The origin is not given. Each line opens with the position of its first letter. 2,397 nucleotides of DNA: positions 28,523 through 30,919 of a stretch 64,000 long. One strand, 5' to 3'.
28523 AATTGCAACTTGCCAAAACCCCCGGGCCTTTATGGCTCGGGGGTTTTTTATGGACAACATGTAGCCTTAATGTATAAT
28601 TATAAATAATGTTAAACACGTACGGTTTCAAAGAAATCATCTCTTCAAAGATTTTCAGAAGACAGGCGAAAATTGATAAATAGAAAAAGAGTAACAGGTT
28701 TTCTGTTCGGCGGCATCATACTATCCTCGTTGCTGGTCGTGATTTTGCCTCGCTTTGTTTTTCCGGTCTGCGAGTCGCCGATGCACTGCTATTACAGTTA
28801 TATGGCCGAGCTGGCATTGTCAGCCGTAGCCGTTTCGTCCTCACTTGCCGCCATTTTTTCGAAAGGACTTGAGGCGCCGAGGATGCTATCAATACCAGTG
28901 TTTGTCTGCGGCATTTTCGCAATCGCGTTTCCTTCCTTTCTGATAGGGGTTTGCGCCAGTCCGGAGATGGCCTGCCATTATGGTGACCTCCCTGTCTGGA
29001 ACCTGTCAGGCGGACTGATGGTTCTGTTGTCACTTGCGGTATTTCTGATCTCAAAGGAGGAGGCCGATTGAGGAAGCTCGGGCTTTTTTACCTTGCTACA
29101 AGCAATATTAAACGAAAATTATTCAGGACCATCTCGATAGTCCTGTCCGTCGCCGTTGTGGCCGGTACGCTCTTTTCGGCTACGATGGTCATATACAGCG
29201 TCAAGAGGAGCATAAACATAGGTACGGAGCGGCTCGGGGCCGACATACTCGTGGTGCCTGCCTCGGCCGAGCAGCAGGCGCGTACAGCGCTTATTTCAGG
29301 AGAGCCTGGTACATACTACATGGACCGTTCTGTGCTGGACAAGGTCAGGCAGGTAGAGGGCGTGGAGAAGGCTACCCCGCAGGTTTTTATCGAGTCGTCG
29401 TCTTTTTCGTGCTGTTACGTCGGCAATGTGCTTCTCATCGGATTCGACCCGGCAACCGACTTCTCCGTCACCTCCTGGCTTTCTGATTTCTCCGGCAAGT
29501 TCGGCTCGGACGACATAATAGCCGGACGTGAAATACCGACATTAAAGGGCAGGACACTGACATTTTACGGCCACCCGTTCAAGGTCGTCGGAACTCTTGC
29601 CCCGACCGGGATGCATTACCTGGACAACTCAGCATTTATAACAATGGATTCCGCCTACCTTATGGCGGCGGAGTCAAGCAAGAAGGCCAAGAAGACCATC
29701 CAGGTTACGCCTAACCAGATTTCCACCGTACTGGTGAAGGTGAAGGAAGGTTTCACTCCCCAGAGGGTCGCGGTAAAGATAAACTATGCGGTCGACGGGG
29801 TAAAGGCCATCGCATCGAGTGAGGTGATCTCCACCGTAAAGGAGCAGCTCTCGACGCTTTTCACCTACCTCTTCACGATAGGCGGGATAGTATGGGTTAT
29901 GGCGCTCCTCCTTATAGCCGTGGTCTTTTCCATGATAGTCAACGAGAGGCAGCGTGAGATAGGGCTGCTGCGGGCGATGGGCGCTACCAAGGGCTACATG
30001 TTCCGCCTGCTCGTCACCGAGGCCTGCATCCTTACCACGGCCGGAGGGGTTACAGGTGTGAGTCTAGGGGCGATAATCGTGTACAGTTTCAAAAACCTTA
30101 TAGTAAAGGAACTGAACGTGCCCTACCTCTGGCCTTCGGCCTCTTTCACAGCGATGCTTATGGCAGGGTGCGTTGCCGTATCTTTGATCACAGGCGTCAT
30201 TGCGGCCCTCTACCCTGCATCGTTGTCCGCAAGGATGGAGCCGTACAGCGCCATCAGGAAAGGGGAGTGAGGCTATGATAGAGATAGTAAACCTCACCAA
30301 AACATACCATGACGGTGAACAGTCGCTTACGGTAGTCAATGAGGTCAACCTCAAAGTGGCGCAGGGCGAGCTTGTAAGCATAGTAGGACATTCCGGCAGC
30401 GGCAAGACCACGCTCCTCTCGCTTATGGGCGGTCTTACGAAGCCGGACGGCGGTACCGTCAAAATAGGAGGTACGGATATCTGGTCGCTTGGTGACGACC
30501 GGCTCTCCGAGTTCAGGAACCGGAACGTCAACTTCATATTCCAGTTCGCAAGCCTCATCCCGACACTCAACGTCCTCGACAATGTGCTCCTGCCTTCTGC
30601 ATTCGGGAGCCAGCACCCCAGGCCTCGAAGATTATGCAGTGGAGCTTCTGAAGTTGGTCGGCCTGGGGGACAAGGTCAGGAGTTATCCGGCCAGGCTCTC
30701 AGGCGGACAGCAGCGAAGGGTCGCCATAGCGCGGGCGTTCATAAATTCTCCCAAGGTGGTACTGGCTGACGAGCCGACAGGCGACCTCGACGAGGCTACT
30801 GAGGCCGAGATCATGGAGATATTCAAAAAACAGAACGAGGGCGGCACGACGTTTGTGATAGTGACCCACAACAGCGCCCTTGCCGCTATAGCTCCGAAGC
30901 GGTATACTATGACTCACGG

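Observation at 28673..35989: Cys/Met/His-motif envelope locus at the window centre: DUF4418 - MacB-type FtsX/ATPase - small exported protein - two Cys-tipped beta-barrels - DUF2318 lipoprotein - multihaem cytochrome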

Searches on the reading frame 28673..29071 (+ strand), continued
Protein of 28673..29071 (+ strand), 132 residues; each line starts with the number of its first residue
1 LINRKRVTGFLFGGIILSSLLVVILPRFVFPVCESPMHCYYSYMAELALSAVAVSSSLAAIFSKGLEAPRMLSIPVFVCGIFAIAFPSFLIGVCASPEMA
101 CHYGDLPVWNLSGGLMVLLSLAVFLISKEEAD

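Call 108: predict_structure(alignment_id=A8)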
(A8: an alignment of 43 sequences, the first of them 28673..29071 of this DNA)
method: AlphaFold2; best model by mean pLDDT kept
length: 132 residues; sequences in the alignment: 43
mean_pLDDT: 91.5   pTM: 0.83
mean pLDDT of the five models: 91.5, 91.3, 89.0, 86.5, 84.9
residues with pLDDT >= 90: 92; 70-90: 35; 50-70: 4; < 50: 1
segments of 3 or more residues with pLDDT < 50: none
pLDDT, mean of each block of 10 residues (from residue 1): 86 97 91 87 96 97 91 97 95 88 90 97 87 49
secondary structure, 60 per line:
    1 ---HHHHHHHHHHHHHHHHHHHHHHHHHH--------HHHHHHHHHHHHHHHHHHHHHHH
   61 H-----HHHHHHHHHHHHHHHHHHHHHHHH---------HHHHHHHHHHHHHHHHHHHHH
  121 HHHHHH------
elements in order: H4-29 H38-61 H67-90 H100-126

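Call 110: fold_search(model_id=the predicted structure, library=pdb)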
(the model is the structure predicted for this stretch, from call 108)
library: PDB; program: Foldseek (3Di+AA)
matches with E <= 10: 525; with E <= 0.001: 0
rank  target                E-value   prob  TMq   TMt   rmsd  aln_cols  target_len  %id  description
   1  1yo7_A                1.7e-01  0.98  0.54  0.58   4.9       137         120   10  Re-engineering topology of the homodimeric ROP protein into a single-chain 4-helix bundle (released 2005-02-15)
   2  8y81_B                1.8e-01  1.00  0.64  0.55   4.8       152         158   11  Structure of the ige-fc bound to its high affinity receptor fc(epsilon)ri (released 2024-07-10)
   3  6y90_A                3.1e-01  0.63  0.40  0.34   6.7       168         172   10  Structure of full-length CD20 in complex with Rituximab Fab (released 2020-08-26)
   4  5gjv_E                3.6e-01  0.54  0.38  0.32   7.7       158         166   17  Structure of the mammalian voltage-gated calcium channel Cav1.1 complex at near atomic resolution (released 2016-09-14)
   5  8y0h                  3.6e-01  0.35  0.32  0.18  10.5       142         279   14  Structure of CXCR3 in complex with VUF11418 (Receptor-ligand focused map) (released 2025-02-26)
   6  8vgn_G                3.9e-01  0.63  0.40  0.36   6.6       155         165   15  CryoEM structure of CD20 in complex with wild type Rituximab Fab (released 2024-11-06)
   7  8xxr_R                3.9e-01  0.23  0.29  0.16  10.7       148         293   15  Structure of CXCR2 bound to CXCL6 (CXCR2-CXCL6-Go Full map) (released 2025-01-15)
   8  7jpv_E                4.6e-01  0.69  0.43  0.41   7.1       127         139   16  Rabbit Cav1.1 in the presence of 1 micromolar (S)-(-)-Bay K8644 in nanodiscs at 3.4 Angstrom resolution (released 2020-11-18)
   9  8p3y_F                5.0e-01  0.93  0.57  0.45   5.9       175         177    8  Homomeric GluA2 flip R/G-edited Q/R-edited F231A mutant in tandem with TARP gamma-2, desensitized conformation 3 (released 2023-08-30)
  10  5vju                  5.0e-01  0.69  0.45  0.34   6.7       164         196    6  De Novo Photosynthetic Reaction Center Protein Variant Equipped with His-Tyr H-bond, Heme B, and Cd(II) ions (released 2018-04-25)
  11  7wig_R                5.3e-01  0.35  0.36  0.18  11.1       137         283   10  Cryo-EM structure of the L-054,264-bound human SSTR2-Gi1 complex (released 2022-06-01)
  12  5lwe_B                5.6e-01  0.12  0.21  0.12  11.2       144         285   10  Crystal structure of the human CC chemokine receptor type 9 (CCR9) in complex with vercirnon (released 2016-12-07)
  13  8a6m_MODEL_1_A        5.9e-01  0.33  0.33  0.30   8.4       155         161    8  Phosphatidylserine-dependent synaptic vesicle membrane sculpting by synaptogyrin (released 2023-05-24)
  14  8u4n_R                5.9e-01  0.25  0.31  0.18   9.9       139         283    9  Structure of Apo CXCR4/Gi complex (released 2024-03-13)
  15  4xt1_A                6.1e-01  0.23  0.31  0.18   9.5       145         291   14  Structure of a nanobody-bound viral GPCR bound to human chemokine CX3CL1 (released 2015-03-04)
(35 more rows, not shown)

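Call 111: find_encoding_contigs(protein=P0169, flank=9000, max_places=1)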
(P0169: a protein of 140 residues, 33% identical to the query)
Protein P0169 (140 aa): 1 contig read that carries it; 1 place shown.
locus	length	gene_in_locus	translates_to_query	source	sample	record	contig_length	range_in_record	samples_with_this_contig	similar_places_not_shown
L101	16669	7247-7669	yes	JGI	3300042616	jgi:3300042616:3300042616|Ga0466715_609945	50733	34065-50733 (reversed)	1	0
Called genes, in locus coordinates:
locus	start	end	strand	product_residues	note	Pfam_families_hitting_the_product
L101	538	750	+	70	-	-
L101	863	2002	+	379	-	PF03239:FTR1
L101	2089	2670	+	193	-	PF10634:Iron_transport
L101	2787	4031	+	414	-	PF10080:FtrD-like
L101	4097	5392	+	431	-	PF12704:MacB_PCD, PF02687:FtsX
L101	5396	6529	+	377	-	PF12704:MacB_PCD, PF02687:FtsX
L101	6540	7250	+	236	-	PF00005:ABC_tran, PF02463:SMC_N (weak)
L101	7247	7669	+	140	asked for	PF14387:DUF4418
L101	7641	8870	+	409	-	PF02687:FtsX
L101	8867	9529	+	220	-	PF00005:ABC_tran, PF13304:AAA_21 (faint)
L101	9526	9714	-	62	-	-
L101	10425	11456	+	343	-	PF01547:SBP_bac_1, PF13531:SBP_bac_11, PF13416:SBP_bac_8, PF13343:SBP_bac_6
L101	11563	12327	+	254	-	PF00528:BPD_transp_1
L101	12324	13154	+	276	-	PF00528:BPD_transp_1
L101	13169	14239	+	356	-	PF00005:ABC_tran, PF02463:SMC_N (faint), PF13304:AAA_21 (faint)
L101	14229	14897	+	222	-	PF01507:PAPS_reduct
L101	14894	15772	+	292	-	PF01507:PAPS_reduct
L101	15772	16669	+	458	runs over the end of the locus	PF00009:GTP_EFTU, PF22594:GTP-eEF1A_C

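Call 112: find_encoding_contigs(protein=P0155, flank=10000, max_places=1)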
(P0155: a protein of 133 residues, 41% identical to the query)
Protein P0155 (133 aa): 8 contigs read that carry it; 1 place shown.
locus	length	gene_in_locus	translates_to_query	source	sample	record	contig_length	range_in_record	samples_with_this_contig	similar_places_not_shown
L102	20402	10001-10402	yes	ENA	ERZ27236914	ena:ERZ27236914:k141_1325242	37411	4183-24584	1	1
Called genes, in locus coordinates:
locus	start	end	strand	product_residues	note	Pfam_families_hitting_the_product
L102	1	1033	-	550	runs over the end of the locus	PF01839:FG-GAP (faint), PF13517:FG-GAP_3, PF07593:UnbV_ASPIC (weak)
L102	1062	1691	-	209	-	PF10670:DUF4198 (faint), PF13620:CarboxypepD_reg (weak)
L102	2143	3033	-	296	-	PF00004:AAA, PF17862:AAA_lid_3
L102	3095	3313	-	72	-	PF11823:Se_S_carrier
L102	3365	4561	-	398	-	PF00266:Aminotran_5, PF01212:Beta_elim_lyase, PF01053:Cys_Met_Meta_PP, PF01041:DegT_DnrJ_EryC1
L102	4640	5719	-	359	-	PF04143:Sulf_transp (weak)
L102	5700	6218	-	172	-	-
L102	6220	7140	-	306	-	PF12974:Phosphonate-bd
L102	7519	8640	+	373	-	PF04143:Sulf_transp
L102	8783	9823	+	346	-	PF25174:Beta-prop_THOC3 (faint), PF02239:Cytochrom_D1 (weak)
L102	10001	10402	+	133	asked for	PF14387:DUF4418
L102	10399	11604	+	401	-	PF12704:MacB_PCD, PF02687:FtsX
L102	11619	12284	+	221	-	PF00005:ABC_tran, PF02463:SMC_N (faint), PF13304:AAA_21 (faint)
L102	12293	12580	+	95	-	-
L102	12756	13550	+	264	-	PF09719:C_GCAxxG_C_C (weak)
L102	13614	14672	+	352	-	-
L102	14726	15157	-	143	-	PF10080:FtrD-like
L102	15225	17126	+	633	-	PF14522:Cytochrome_C7 (faint)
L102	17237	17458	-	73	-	-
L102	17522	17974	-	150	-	-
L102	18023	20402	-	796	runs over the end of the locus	PF21563:Mcp40H-20_sensor (weak), PF00672:HAMP (weak), PF08448:PAS_4 (weak), PF01590:GAF, PF13185:GAF_2, PF13492:GAF_3, PF13487:HD_5, PF01966:HD, +1 more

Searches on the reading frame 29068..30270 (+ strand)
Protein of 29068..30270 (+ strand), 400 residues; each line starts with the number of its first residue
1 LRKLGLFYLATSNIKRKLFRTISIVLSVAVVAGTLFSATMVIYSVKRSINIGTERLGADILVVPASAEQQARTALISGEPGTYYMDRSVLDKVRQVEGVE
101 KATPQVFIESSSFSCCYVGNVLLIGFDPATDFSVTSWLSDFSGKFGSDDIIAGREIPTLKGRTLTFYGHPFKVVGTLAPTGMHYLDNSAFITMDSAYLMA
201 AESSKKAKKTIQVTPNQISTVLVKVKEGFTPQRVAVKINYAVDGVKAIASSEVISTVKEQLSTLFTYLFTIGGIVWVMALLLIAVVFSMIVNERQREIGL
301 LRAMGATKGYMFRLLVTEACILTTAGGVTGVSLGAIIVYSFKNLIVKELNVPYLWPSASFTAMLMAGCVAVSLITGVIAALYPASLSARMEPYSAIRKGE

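Call 3: search_protein_families(library=pfam, proteins=[window:29068-30270:+], max_evalue=0.01)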
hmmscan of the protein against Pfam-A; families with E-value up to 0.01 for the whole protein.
window:29068-30270:+ (400 aa): 2 families
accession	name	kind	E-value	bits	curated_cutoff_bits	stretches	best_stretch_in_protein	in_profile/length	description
PF02687.27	FtsX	-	5e-18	65.7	25.5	1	270-391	2-119/120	FtsX-like permease C-terminal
PF12704.14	MacB_PCD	-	2.6e-10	41.4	27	1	25-238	5-204/207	MacB-like periplasmic core domain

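Call 4: search_protein_families(library=ncbifam, proteins=[window:29068-30270:+], max_evalue=0.01)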
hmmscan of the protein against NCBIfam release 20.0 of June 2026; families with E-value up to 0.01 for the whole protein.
window:29068-30270:+ (400 aa): 10 families
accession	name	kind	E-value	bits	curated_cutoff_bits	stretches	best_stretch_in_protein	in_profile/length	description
TIGR03434.1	ADOP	subfamily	7.8e-20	70.6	622.3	1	159-399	162-402/803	ADOP family duplicated permease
TIGR02212.1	lolCE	equivalog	1.5e-10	40.6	362.45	1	203-397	204-409/411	lipoprotein-releasing ABC transporter permease subunit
NF007826.0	PRK10535.1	equivalog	9.2e-10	37.4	966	1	219-396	470-645/648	macrolide ABC transporter ATP-binding protein/permease MacB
NF038346.1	FtsX_actino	exception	8.5e-09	35.2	250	1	185-386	97-300/308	permease-like cell division protein FtsX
NF038347.1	FtsX_Gpos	exception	2.6e-06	27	225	1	218-381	120-288/296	permease-like cell division protein FtsX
TIGR00439.2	FtsX_Gneg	equivalog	1.2e-05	24.6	255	1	190-381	87-284/292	permease-like cell division protein FtsX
NF008357.0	PRK11146.1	exception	1.9e-05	23.6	439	1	203-393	207-408/414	lipoprotein-releasing ABC transporter permease subunit LolE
TIGR01185.1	devC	equivalog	8.1e-05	21.8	290.35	1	217-379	206-367/380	ABC transporter permease DevC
NF008076.0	PRK10814.1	exception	0.0011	18.1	473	1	274-397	274-397/399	lipoprotein-releasing ABC transporter permease subunit LolC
TIGR02213.1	lolE_release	exception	0.0013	17.6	540.35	1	209-393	210-405/411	lipoprotein-releasing ABC transporter permease subunit LolE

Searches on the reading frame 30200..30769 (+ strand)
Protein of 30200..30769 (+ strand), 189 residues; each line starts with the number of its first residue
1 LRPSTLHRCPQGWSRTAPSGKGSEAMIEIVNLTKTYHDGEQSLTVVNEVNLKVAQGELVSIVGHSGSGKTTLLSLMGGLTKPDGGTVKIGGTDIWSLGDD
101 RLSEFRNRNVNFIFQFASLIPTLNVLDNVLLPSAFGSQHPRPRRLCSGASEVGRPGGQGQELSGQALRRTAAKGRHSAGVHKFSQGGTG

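Call 3: search_protein_families(library=pfam, proteins=[window:30200-30769:+], max_evalue=0.01)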
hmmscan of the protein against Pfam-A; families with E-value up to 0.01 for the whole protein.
window:30200-30769:+ (189 aa): 3 families
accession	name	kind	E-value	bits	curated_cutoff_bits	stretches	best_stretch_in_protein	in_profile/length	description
PF00005.33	ABC_tran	-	4e-18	66.8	25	1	47-158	2-80/137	ABC transporter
PF13191.12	AAA_16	-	0.0012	19.8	32.6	1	54-150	20-103/167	AAA ATPase domain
PF13555.12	AAA_29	-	0.0046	17.1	27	1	51-73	17-39/61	P-loop containing region of AAA domain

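Call 4: search_protein_families(library=ncbifam, proteins=[window:30200-30769:+], max_evalue=0.01)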
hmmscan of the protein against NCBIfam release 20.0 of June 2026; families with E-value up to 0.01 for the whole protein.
window:30200-30769:+ (189 aa): 179 families (the best 25 are shown)
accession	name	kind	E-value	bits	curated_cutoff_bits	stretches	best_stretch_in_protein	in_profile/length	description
TIGR02211.1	LolD_lipo_ex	equivalog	9.1e-33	113.6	307.75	1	26-138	1-113/221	lipoprotein-releasing ABC transporter ATP-binding protein LolD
NF008639.0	PRK11629.1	equivalog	3.9e-26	91.9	360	1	25-141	5-121/234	lipoprotein-releasing ABC transporter ATP-binding protein LolD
NF007826.0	PRK10535.1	equivalog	3.6e-25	88.3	966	1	25-144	3-122/648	macrolide ABC transporter ATP-binding protein/permease MacB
NF007879.0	PRK10584.1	equivalog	2.9e-24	86.1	336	1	23-135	3-115/228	putative ABC transporter ATP-binding protein YbbA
TIGR02315.1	ABC_phnC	equivalog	1.8e-22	80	266.1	1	26-132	1-103/243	phosphonate ABC transporter ATP-binding protein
NF038007.1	ABC_ATP_DarD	equivalog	1.2e-21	77.2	375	1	26-135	1-110/218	darobactin export ABC transporter ATP-binding protein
TIGR02982.1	heterocyst_DevA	subfamily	5.2e-21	75.2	295.8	1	27-133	2-107/220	ABC exporter ATP-binding subunit, DevA family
TIGR02673.1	FtsE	equivalog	1.2e-20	74.1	264.85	1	26-132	1-103/214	cell division ATP-binding protein FtsE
NF040933.2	ABC_arch_GlcV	equivalog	4.1e-20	71.9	450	1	27-132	3-107/357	glucose ABC transporter ATP-binding protein GlcV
TIGR03608.1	L_ocin_972_ABC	subfamily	1.4e-19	70.4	254.85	1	31-134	3-102/206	putative bacteriocin export ABC transporter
TIGR01186.1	proV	subfamily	6.4e-19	68.3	326.6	1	45-131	8-94/363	betaine/proline/choline family ABC transporter ATP-binding protein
TIGR00968.1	3a0106s01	subfamily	9.4e-19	67.8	342.75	1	27-130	1-94/237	sulfate ABC transporter ATP-binding protein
NF006987.0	PRK09452.1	equivalog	1.5e-18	66.7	482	1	23-129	14-110/378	spermidine/putrescine ABC transporter ATP-binding protein PotA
TIGR04521.1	ECF_ATPase_2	equivalog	2.8e-18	66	330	1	27-117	1-93/279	energy-coupling factor transporter ATPase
TIGR02314.1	ABC_MetN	equivalog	2.9e-18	66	499.7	1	26-135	1-109/343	methionine ABC transporter ATP-binding protein MetN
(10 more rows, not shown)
